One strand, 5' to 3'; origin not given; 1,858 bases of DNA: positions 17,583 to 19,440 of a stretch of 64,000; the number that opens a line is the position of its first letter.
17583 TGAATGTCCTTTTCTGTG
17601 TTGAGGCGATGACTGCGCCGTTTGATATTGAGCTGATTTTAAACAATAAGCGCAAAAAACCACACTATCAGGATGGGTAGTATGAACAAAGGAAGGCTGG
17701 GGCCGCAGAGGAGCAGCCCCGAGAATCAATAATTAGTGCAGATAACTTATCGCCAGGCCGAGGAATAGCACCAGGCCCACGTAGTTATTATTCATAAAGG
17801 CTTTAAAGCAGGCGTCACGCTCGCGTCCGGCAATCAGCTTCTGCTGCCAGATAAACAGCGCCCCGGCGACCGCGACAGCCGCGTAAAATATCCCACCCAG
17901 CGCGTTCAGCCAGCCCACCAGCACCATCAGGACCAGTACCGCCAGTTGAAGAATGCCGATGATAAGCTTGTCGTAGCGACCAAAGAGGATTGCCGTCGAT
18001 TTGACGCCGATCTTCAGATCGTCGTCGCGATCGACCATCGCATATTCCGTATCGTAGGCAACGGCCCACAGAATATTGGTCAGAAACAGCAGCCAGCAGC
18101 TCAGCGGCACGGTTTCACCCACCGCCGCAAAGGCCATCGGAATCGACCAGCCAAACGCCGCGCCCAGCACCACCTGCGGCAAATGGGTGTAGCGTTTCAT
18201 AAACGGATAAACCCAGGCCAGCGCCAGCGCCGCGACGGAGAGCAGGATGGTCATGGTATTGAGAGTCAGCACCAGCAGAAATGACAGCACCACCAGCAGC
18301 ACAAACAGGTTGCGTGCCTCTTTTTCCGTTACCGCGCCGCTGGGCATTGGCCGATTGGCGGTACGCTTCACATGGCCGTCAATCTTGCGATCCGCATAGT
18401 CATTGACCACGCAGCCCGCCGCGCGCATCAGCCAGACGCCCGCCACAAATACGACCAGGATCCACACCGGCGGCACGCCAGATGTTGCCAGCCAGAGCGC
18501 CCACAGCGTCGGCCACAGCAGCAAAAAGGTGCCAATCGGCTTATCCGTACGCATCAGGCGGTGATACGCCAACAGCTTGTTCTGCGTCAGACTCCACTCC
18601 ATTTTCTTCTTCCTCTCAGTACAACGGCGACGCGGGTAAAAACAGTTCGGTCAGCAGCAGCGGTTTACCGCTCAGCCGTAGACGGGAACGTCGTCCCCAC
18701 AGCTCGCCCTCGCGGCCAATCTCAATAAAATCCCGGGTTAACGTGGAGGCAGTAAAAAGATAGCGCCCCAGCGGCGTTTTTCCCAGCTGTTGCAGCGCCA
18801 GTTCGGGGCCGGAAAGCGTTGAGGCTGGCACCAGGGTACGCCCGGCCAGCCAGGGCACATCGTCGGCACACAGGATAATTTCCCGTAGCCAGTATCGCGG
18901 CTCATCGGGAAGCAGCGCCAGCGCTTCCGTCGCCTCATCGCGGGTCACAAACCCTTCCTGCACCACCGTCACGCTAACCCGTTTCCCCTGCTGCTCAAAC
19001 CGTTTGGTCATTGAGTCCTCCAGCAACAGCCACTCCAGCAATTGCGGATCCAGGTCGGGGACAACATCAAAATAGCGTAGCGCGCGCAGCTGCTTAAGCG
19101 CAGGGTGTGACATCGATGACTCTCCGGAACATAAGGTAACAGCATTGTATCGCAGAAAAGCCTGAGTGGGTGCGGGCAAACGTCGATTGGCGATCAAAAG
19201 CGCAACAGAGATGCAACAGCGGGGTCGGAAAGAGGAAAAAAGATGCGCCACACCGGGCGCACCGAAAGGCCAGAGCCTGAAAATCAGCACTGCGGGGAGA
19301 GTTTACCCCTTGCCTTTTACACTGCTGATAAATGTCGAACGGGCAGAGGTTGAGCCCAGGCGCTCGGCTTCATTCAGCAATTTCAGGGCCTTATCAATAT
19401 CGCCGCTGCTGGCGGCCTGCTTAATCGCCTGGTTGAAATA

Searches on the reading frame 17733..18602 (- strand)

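Call 29: search_protein_families(library=pfam, proteins=[window:17733-18602:-], max_evalue=0.001)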
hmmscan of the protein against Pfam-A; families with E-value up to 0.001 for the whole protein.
window:17733-18602:- (289 aa): 1 family
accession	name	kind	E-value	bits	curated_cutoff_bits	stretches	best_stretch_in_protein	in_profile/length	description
PF01040.23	UbiA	-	1.2e-72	244.7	34.2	1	28-271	1-246/250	UbiA prenyltransferase family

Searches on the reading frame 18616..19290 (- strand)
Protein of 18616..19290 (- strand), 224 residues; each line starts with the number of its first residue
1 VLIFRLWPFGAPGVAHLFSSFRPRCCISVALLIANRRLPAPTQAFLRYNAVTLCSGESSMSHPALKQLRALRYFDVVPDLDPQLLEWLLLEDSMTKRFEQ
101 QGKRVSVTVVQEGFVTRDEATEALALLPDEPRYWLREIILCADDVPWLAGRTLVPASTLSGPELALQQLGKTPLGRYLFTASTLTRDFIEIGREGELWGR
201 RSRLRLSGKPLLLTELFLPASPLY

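Call 29: search_protein_families(library=pfam, proteins=[window:18616-19290:-], max_evalue=0.001)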
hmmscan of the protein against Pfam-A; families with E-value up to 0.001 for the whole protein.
window:18616-19290:- (224 aa): 1 family
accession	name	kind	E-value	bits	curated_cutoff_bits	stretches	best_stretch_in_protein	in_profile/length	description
PF04345.18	Chor_lyase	-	4.9e-33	114.6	23.6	1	80-224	16-163/168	Chorismate lyase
